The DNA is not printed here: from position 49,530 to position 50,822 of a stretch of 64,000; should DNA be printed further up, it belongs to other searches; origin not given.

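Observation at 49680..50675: Bacterial homolog of GDP-mannose 3,5-epimerase (GME; GDP-L-galactose / GDP-L-gulose forming)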

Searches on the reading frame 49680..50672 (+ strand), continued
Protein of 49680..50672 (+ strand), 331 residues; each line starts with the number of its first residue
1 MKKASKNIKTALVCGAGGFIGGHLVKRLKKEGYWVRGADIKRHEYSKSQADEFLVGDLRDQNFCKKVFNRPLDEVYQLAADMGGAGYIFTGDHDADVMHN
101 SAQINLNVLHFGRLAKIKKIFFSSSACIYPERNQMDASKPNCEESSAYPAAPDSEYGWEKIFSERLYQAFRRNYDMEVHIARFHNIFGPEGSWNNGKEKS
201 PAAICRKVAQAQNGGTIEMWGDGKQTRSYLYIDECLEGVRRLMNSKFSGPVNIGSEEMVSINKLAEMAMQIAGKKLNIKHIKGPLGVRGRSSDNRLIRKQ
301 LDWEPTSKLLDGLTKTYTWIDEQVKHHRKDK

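Call 35: search_protein_representatives(protein=window:49680-50672:+)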
Query: 331 residues. Proteins with E-value up to 0.001 (for the whole library): 39958; up to 1e-10: 11522; up to 1e-30: 978. The best 150 are listed.
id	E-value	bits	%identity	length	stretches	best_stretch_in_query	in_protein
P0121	2.7e-129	447.4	62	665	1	8-326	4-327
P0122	3.7e-124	430.5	62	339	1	9-326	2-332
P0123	1.9e-122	424.9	60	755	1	8-321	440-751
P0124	1.0e-117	409.4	57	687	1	5-326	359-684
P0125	5.4e-116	403.7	57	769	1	8-324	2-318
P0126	3.3e-115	401.1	59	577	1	11-326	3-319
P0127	1.4e-113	395.7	54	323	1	9-324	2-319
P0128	1.0e-112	392.9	53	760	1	5-325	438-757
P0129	2.9e-111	388.1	55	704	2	11-239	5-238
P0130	4.8e-111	387.4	52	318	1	11-325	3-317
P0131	3.3e-107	374.8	54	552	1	8-322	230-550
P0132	3.9e-107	374.6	52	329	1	9-326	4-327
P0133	7.6e-106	370.4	56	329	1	7-324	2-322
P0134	1.2e-105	369.8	53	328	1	9-327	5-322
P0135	2.3e-105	368.8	56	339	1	9-324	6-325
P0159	2.2e-92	326.1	51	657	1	11-324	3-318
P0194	5.4e-81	288.7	44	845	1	11-328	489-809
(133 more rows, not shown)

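Call 36: search_protein_families(library=pfam, proteins=[P0121, P0123, P0124, P0125, P0126, P0128, P0129, P0131, P0159, P0194], max_evalue=0.00001)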
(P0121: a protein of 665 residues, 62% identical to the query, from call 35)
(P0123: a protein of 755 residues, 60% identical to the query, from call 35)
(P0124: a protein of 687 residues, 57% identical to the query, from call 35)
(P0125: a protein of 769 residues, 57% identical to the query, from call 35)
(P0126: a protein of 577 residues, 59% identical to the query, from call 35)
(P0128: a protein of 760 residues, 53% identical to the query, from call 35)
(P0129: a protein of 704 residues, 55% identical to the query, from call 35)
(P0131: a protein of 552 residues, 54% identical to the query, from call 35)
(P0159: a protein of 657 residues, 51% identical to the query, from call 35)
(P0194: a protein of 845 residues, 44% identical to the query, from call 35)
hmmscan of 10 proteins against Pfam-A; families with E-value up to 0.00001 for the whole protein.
P0121 (665 aa): 4 families
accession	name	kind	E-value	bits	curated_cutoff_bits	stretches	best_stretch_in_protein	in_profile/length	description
PF01370.27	Epimerase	-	2.8e-43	148.5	20.9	1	7-254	1-240/240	NAD dependent epimerase/dehydratase family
PF16363.11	GDP_Man_Dehyd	-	1.6e-28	100.6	27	1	8-316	1-331/332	GDP-mannose 4,6 dehydratase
PF05830.17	NodZ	-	1.4e-07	31.1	28.3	1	508-634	168-295/322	Nodulation protein Z (NodZ)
PF01073.25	3Beta_HSD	-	8.3e-07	28.7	22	1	8-166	1-156/280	3-beta hydroxysteroid dehydrogenase/isomerase family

P0123 (755 aa): 4 families
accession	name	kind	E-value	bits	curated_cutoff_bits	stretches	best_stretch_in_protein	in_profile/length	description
PF01370.27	Epimerase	-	1e-43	150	20.9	1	444-684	2-240/240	NAD dependent epimerase/dehydratase family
PF16363.11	GDP_Man_Dehyd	-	7.6e-27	95.1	27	1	444-709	1-273/332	GDP-mannose 4,6 dehydratase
PF01073.25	3Beta_HSD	-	1.3e-12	47.8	22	1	444-626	1-189/280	3-beta hydroxysteroid dehydrogenase/isomerase family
PF13460.12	NAD_binding_10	-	1e-08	35.7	27.2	1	447-571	1-113/184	NAD(P)H-binding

P0124 (687 aa): 6 families
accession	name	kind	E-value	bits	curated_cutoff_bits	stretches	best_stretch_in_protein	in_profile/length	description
PF01370.27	Epimerase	-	5.3e-34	118.1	20.9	1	366-610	2-240/240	NAD dependent epimerase/dehydratase family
PF03721.20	UDPG_MGDP_dh_N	-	3.1e-32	112.1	27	1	3-174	2-185/187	UDP-glucose/GDP-mannose dehydrogenase family, NAD binding domain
PF00984.24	UDPG_MGDP_dh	-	2.3e-24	85.7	25.4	1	194-285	2-93/94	UDP-glucose/GDP-mannose dehydrogenase family, central domain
PF16363.11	GDP_Man_Dehyd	-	1.5e-16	61.3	27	1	367-670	2-328/332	GDP-mannose 4,6 dehydratase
PF01073.25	3Beta_HSD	-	1.2e-08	34.7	22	1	366-520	1-156/280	3-beta hydroxysteroid dehydrogenase/isomerase family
PF07993.18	NAD_binding_4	-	3.4e-06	26.9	20.1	0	457-546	114-213/258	Male sterility protein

P0125 (769 aa): 5 families
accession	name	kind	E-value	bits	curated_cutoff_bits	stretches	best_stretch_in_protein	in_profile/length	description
PF01370.27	Epimerase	-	1.1e-45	156.4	20.9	1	6-248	2-240/240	NAD dependent epimerase/dehydratase family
PF16363.11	GDP_Man_Dehyd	-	3.9e-32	112.5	27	1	6-310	1-332/332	GDP-mannose 4,6 dehydratase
PF01073.25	3Beta_HSD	-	4.4e-10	39.5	22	1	6-172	1-169/280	3-beta hydroxysteroid dehydrogenase/isomerase family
PF13460.12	NAD_binding_10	-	7.4e-08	32.9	27.2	1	9-130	1-108/184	NAD(P)H-binding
PF02719.21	Polysacc_synt_2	-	2.8e-06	27.2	20.2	0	6-120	2-128/293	Polysaccharide biosynthesis protein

P0126 (577 aa): 3 families
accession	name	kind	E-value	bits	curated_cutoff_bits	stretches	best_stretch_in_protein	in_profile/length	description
PF01370.27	Epimerase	-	5.6e-41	141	20.9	1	4-246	2-240/240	NAD dependent epimerase/dehydratase family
PF16363.11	GDP_Man_Dehyd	-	3.5e-27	96.2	27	1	5-269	2-271/332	GDP-mannose 4,6 dehydratase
PF01073.25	3Beta_HSD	-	1.1e-07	31.7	22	1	5-222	2-216/280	3-beta hydroxysteroid dehydrogenase/isomerase family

P0128 (760 aa): 3 families
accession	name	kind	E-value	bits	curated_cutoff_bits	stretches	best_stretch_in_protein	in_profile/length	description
PF01370.27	Epimerase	-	1.4e-42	146.3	20.9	1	444-677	1-227/240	NAD dependent epimerase/dehydratase family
PF16363.11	GDP_Man_Dehyd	-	2.2e-26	93.6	27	1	445-746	1-330/332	GDP-mannose 4,6 dehydratase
PF01073.25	3Beta_HSD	-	1.8e-08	34.2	22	1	445-622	1-184/280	3-beta hydroxysteroid dehydrogenase/isomerase family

P0129 (704 aa): 3 families
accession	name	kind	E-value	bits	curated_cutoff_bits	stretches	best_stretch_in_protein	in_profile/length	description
PF01370.27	Epimerase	-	1.1e-30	107.3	20.9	1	5-221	1-205/240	NAD dependent epimerase/dehydratase family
PF16363.11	GDP_Man_Dehyd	-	1.1e-14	55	27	1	6-212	1-207/332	GDP-mannose 4,6 dehydratase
PF14528.11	LAGLIDADG_3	-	1.8e-09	38.1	22.5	0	476-526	3-53/82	LAGLIDADG-like domain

P0131 (552 aa): 3 families
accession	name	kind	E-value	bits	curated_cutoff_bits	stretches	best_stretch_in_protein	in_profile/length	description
PF01370.27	Epimerase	-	4.4e-43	147.9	20.9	1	233-473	1-229/240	NAD dependent epimerase/dehydratase family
PF16363.11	GDP_Man_Dehyd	-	1.5e-23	84.2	27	1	234-541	1-329/332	GDP-mannose 4,6 dehydratase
PF01073.25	3Beta_HSD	-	3.6e-06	26.6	22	1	234-392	1-156/280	3-beta hydroxysteroid dehydrogenase/isomerase family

P0159 (657 aa): 3 families
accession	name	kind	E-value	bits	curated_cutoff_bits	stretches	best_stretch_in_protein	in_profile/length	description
PF01370.27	Epimerase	-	1.2e-37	130.1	20.9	1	3-248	1-240/240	NAD dependent epimerase/dehydratase family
PF16363.11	GDP_Man_Dehyd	-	2.5e-24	86.8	27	1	4-307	1-329/332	GDP-mannose 4,6 dehydratase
PF01073.25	3Beta_HSD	-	3.7e-07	29.9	22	1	4-223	1-218/280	3-beta hydroxysteroid dehydrogenase/isomerase family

P0194 (845 aa): 11 families
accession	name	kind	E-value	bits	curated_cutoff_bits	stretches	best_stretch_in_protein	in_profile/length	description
PF01370.27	Epimerase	-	3.6e-47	161.3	20.9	1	489-735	1-240/240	NAD dependent epimerase/dehydratase family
PF03721.20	UDPG_MGDP_dh_N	-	3.6e-47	160.8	27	1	7-196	2-186/187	UDP-glucose/GDP-mannose dehydrogenase family, NAD binding domain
PF16363.11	GDP_Man_Dehyd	-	2.1e-29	103.5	27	1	490-796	1-331/332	GDP-mannose 4,6 dehydratase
PF00984.24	UDPG_MGDP_dh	-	6.3e-22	77.9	25.4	1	216-308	2-93/94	UDP-glucose/GDP-mannose dehydrogenase family, central domain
PF01073.25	3Beta_HSD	-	3.8e-14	52.8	22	1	490-669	1-186/280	3-beta hydroxysteroid dehydrogenase/isomerase family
PF03720.21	UDPG_MGDP_dh_C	-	5.4e-11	43.2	30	1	337-437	1-102/103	UDP-glucose/GDP-mannose dehydrogenase family, UDP binding domain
PF03446.21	NAD_binding_2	-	4.5e-10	40.2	21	1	7-106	1-82/161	NAD binding domain of 6-phosphogluconate dehydrogenase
PF02737.24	3HCDH_N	-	2.1e-08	34.8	22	1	8-99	2-98/180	3-hydroxyacyl-CoA dehydrogenase, NAD binding domain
PF13460.12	NAD_binding_10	-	4.6e-07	30.3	27.2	1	493-611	1-110/184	NAD(P)H-binding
PF02719.21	Polysacc_synt_2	-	2.8e-06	27.2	20.2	0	489-669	1-176/293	Polysaccharide biosynthesis protein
PF01210.29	NAD_Gly3P_dh_N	-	4.7e-06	27.1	23.1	0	8-89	2-79/158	NAD-dependent glycerol-3-phosphate dehydrogenase N-terminus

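Call 42: find_related_loci(query=A2, collection=genome_contigs, flank=8000)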
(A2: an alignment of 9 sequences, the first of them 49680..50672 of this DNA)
Query A2 (331 aa) in genome_contigs; peptide patterns used: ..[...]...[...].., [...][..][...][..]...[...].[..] (x = any residue, [..] = any of these).
600 stretches matched a pattern (row limit reached: there are more); 592 encode a relative of the query (tblastn E <= 1e-3); the best 80 are kept; 80 distinct loci.
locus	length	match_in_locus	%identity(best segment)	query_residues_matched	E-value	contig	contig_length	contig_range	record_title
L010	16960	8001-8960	72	9-328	4e-168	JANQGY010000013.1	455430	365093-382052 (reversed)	MAG: bacterium isolate PL23b_bin.70 k99_3175407, whole genome shotgun sequence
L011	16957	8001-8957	71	5-323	3e-163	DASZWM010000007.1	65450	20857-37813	MAG TPA_asm: Candidatus Paceibacterota bacterium isolate SMAG_U6157 k141_44386, whole genome shotgun sequence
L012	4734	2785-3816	68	1-327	2e-165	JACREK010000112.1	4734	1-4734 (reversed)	MAG: Candidatus Gottesmanbacteria bacterium isolate NC_groundwater_1697_Pr3_B-0.1um_39_16 SR-2_scaffold_141_2279069, who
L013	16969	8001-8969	70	6-328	3e-161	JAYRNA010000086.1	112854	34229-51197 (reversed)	MAG: Candidatus Saccharimonadales bacterium isolate XM2_XAASGE4bin.16 k141_1363968, whole genome shotgun sequence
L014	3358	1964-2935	70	2-325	2e-168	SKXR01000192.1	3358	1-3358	MAG: Kiritimatiellae bacterium isolate CSSed162cmB_250 CSSed16-2cmB-169289, whole genome shotgun sequence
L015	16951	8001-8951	72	8-324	3e-160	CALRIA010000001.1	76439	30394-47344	MAG: Candidatus Magasanikbacteria bacterium isolate MaH-04nov19-74 genome assembly, contig: MaH-04nov19-C551, whole geno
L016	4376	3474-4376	73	9-309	4e-163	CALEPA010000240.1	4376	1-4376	MAG TPA_asm: uncultured Candidatus Marinimicrobia bacterium isolate DRR093005_bin.25_CONCOCT_v1.1_MAG genome assembly, c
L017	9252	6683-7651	69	8-329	1e-158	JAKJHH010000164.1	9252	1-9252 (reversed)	MAG: Verrucomicrobia bacterium isolate UR.bin179 NODE_164_length_9252_cov_2.593787, whole genome shotgun sequence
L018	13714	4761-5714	68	8-325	2e-158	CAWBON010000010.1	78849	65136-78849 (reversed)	MAG: uncultured Alphaproteobacteria bacterium isolate MFD00964.bin.2.86 genome assembly, contig: contig_140562, whole ge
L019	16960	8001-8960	70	8-328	4e-158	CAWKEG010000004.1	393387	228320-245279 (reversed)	MAG: uncultured Acidobacteriaceae bacterium isolate MFD04752.bin.1.131 genome assembly, contig: contig_16924, whole geno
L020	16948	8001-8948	71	9-324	1e-157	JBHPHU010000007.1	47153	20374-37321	Candidatus Omnitrophota bacterium isolate SAG AM-312-B13 AM-312-B13_NODE_7, whole genome shotgun sequence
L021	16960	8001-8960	70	6-325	7e-157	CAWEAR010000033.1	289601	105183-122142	MAG: uncultured delta proteobacterium isolate MFD01299.bin.2.104 genome assembly, contig: contig_34496, whole genome sho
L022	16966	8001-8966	67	4-325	1e-156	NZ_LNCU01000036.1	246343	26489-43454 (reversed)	Bradyrhizobium macuxiense strain BR 10303 contig130, whole genome shotgun sequence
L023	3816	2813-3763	70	8-324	1e-161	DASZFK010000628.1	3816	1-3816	MAG TPA_asm: Candidatus Angelobacter sp. isolate SMAG_U6520 k141_5217963, whole genome shotgun sequence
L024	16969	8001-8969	72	2-325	6e-156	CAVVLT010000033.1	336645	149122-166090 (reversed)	MAG: Bryobacterales bacterium isolate MFD04780.bin.1.63 genome assembly, contig: contig_4750, whole genome shotgun seque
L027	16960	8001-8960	68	7-326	4e-156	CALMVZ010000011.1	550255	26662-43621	MAG TPA_asm: uncultured Bacteroidetes bacterium isolate SRR6670123_bin.16_CONCOCT_v1.1_MAG genome assembly, contig: ERZ5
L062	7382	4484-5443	65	5-324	8e-151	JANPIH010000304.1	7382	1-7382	MAG: Rhodospirillales bacterium isolate VAR_61_metabat_98 VAR_61_k141_1350844, whole genome shotgun sequence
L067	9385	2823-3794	65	7-325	6e-150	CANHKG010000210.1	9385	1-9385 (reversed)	MAG: Rhodospirillales bacterium isolate RE-23may17-764 genome assembly, contig: RE-23may17-C36572, whole genome shotgun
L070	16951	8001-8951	66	8-324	5e-150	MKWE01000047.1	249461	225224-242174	MAG: Rhodospirillales bacterium 70-18 SCNpilot_cont_750_bf_scaffold_50, whole genome shotgun sequence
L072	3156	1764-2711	67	9-324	9e-156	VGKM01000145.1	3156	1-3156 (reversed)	MAG: Candidatus Omnitrophota bacterium isolate K_DeepCast_150m_m1_084 K_DeepCast_150m_m1_084_Ga0194126_10067139, whole g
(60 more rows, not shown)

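Call 46: search_protein_families(library=pfam, alignment_id=A3, max_evalue=0.00001)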
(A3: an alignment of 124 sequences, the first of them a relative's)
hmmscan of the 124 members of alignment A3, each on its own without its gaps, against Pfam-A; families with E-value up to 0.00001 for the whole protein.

A. member 1, L010:6712-7977:+ (422 aa): 3 families
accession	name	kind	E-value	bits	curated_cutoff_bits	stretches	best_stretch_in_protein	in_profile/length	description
PF00534.26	Glycos_transf_1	-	4.4e-13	49.6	26.4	1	292-398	72-169/172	Glycosyl transferases group 1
PF13692.12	Glyco_trans_1_4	-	1.1e-10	42.4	27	1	290-385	55-140/142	Glycosyl transferases group 1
PF13439.12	Glyco_transf_4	-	3.2e-06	27.7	28.5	1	14-170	1-165/170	Glycosyltransferase Family 4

B. families by the number of members that match (of 124 scanned): 112 families (the first 25 are shown)
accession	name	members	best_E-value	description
PF13692.12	Glyco_trans_1_4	22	1.8e-31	Glycosyl transferases group 1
PF00534.26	Glycos_transf_1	17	6.9e-34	Glycosyl transferases group 1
PF13439.12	Glyco_transf_4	14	4.7e-21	Glycosyltransferase Family 4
PF13579.12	Glyco_trans_4_4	11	8.2e-25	Glycosyl transferase 4-like domain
PF03808.19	Glyco_tran_WecG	9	6.7e-60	Glycosyl transferase WecG/TagA/CpsF family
PF03721.20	UDPG_MGDP_dh_N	7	5.8e-64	UDP-glucose/GDP-mannose dehydrogenase family, NAD binding domain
PF00984.24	UDPG_MGDP_dh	7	1.9e-35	UDP-glucose/GDP-mannose dehydrogenase family, central domain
PF03720.21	UDPG_MGDP_dh_C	7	5.4e-34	UDP-glucose/GDP-mannose dehydrogenase family, UDP binding domain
PF00535.33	Glycos_transf_2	6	6.6e-34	Glycosyl transferase family 2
PF13524.12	Glyco_trans_1_2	6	7.5e-25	Glycosyl transferase-like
PF13641.12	Glyco_tranf_2_3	5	4.9e-16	Glycosyltransferase like family 2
PF13489.12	Methyltransf_23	5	9.5e-16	Methyltransferase domain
PF10111.15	Glyco_tranf_2_2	5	7e-15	Glycosyltransferase like family 2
PF08241.18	Methyltransf_11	4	1.6e-16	Methyltransferase domain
PF01370.27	Epimerase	3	5.1e-66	NAD dependent epimerase/dehydratase family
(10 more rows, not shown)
